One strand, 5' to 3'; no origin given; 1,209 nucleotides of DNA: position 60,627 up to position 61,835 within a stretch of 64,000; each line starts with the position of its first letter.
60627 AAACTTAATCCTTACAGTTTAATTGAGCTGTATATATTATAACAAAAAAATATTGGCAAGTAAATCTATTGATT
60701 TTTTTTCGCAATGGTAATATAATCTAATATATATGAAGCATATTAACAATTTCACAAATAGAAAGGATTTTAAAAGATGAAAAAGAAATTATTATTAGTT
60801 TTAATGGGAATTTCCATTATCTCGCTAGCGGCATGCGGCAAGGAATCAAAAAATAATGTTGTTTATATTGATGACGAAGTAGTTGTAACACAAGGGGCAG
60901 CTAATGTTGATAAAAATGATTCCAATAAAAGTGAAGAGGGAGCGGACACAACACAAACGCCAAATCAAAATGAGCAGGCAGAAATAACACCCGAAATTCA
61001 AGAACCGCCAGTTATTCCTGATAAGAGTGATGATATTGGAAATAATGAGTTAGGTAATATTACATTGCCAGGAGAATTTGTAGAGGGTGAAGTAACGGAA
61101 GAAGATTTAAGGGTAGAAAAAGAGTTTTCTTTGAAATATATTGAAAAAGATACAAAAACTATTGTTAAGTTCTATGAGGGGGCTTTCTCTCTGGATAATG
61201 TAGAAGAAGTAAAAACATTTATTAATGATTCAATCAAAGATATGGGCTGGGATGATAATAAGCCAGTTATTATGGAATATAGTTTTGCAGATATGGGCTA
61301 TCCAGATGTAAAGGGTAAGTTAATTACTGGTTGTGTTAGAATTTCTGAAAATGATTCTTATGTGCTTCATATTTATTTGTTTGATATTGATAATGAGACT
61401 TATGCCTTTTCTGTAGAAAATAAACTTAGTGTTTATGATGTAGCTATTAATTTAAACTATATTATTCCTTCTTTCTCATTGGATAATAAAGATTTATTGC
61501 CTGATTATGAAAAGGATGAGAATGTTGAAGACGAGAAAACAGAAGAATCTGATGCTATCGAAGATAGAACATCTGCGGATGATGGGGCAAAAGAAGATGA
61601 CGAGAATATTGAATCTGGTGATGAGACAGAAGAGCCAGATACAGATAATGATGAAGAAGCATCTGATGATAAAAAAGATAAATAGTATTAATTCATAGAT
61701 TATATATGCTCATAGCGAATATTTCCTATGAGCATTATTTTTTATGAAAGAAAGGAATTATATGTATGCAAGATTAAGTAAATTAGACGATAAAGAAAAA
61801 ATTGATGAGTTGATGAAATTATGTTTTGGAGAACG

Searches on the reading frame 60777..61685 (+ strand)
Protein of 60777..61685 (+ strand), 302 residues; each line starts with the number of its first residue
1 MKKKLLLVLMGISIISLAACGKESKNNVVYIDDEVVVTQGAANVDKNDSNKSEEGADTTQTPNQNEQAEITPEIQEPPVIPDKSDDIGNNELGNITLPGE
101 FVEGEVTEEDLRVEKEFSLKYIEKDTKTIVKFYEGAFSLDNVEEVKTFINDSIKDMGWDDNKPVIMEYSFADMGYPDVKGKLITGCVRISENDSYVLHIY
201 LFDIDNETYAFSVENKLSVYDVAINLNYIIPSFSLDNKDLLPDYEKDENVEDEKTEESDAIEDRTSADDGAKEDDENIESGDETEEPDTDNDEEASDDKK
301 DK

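Call 33: search_protein_families(library=phrogs, proteins=[window:60777-61685:+], max_evalue=0.001)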
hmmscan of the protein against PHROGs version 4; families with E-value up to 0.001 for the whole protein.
window:60777-61685:+ (302 aa): 0 families

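Call 89: find_encoding_contigs(protein=window:60777-61685:+, flank=10000, max_places=3)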
Protein window:60777-61685:+ (302 aa): 23 contigs read that carry it; 3 places shown.
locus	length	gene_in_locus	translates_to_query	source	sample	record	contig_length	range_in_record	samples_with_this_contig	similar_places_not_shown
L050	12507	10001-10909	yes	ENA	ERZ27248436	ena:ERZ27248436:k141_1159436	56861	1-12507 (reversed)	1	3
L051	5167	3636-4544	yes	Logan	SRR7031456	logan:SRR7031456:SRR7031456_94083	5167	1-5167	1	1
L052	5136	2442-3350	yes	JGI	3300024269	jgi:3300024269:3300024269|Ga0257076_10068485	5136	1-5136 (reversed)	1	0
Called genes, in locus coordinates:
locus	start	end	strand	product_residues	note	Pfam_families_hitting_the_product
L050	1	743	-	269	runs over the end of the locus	PF07934:OGG_N, PF00730:HhH-GPD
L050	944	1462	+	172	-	-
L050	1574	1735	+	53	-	-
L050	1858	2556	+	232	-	-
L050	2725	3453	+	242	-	PF02308:MgtC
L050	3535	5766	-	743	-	PF14284:PcfJ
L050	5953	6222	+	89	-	-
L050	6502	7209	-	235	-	-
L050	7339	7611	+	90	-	-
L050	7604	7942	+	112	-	-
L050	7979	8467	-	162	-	PF06908:YpsA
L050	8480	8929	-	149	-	PF01668:SmpB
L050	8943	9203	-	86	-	-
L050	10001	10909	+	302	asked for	-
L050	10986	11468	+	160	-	PF00583:Acetyltransf_1, PF13527:Acetyltransf_9 (faint), PF13508:Acetyltransf_7 (faint)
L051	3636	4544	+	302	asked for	-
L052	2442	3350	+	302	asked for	-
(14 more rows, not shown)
